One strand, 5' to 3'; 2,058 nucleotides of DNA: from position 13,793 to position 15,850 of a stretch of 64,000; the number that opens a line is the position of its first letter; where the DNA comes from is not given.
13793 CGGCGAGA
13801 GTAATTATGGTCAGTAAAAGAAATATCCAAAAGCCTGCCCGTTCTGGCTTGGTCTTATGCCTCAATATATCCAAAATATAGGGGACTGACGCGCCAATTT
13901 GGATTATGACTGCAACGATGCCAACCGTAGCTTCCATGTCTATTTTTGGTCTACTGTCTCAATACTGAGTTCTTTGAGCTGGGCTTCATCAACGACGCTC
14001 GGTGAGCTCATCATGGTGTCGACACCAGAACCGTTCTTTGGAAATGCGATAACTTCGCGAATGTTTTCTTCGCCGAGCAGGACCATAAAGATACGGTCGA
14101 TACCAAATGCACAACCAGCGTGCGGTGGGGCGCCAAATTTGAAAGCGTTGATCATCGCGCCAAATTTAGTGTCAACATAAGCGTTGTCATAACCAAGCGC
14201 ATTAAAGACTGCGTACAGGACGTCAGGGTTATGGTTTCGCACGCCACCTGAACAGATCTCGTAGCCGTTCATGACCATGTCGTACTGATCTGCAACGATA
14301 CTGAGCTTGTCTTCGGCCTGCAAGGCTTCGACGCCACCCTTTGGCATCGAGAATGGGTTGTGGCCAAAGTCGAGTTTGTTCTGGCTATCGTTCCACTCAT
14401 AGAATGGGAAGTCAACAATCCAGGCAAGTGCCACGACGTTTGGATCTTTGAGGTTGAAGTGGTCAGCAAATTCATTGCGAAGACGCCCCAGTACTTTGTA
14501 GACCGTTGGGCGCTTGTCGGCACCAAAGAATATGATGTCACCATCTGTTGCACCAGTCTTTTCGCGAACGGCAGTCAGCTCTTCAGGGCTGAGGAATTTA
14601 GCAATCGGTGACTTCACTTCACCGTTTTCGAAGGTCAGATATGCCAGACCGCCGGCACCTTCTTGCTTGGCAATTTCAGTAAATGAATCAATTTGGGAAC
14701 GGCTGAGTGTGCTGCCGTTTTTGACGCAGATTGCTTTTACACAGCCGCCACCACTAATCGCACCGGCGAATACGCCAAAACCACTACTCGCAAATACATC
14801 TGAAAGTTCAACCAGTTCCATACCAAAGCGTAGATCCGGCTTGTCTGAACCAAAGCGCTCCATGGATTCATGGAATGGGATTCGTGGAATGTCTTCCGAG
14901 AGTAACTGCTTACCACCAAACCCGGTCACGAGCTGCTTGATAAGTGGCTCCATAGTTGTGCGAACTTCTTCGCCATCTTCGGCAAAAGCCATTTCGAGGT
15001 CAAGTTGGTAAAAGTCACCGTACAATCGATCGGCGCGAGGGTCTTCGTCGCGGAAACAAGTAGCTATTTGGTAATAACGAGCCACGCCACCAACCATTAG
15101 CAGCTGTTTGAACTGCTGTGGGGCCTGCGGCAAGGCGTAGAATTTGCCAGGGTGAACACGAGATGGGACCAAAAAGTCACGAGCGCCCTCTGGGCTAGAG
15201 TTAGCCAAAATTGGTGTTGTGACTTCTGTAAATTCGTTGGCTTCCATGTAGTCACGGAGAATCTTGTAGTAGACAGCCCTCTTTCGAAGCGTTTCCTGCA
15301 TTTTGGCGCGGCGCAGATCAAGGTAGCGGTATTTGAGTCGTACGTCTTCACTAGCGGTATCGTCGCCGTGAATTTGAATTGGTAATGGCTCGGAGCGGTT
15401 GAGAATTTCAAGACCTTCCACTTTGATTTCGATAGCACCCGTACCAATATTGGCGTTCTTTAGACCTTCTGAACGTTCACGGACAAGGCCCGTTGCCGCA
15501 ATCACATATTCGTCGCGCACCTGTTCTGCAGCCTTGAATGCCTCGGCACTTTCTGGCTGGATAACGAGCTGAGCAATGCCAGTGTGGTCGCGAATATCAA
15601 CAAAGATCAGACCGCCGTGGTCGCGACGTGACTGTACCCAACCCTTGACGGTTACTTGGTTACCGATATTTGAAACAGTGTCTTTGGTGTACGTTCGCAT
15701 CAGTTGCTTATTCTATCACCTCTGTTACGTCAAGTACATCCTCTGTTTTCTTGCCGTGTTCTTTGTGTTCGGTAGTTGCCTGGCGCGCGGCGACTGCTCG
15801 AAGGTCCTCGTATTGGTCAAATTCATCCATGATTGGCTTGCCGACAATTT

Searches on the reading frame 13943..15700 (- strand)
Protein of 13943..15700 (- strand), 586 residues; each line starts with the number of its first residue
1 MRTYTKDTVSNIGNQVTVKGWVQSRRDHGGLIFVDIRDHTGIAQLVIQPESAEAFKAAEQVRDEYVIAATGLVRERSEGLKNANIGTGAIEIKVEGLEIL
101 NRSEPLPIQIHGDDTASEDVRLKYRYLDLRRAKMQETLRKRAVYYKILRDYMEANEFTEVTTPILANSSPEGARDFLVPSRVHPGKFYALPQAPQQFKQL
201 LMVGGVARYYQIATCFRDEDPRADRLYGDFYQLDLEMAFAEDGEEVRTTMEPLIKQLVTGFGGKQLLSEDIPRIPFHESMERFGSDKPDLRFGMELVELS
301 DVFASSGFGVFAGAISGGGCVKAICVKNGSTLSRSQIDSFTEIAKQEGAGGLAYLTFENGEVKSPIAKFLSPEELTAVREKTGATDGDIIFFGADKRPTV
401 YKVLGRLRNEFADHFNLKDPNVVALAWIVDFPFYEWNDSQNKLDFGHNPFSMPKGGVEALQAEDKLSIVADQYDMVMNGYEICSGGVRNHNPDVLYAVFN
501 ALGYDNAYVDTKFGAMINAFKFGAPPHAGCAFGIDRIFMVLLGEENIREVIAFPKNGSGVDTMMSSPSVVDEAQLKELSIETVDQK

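Call 69: search_protein_families(library=pfam, proteins=[window:13943-15700:-], max_evalue=0.00001)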
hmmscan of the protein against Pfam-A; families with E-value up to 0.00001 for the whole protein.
window:13943-15700:- (586 aa): 3 families
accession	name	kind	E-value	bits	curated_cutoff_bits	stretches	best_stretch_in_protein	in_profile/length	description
PF00152.25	tRNA-synt_2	-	4.3e-105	351.6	25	1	117-556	1-307/308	tRNA synthetases class II (D, K and N)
PF02938.19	GAD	-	1.1e-26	93.3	23.4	1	311-404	1-95/95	GAD domain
PF01336.31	tRNA_anti-codon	-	9.6e-18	64.3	27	1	16-100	1-75/75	OB-fold nucleic acid binding domain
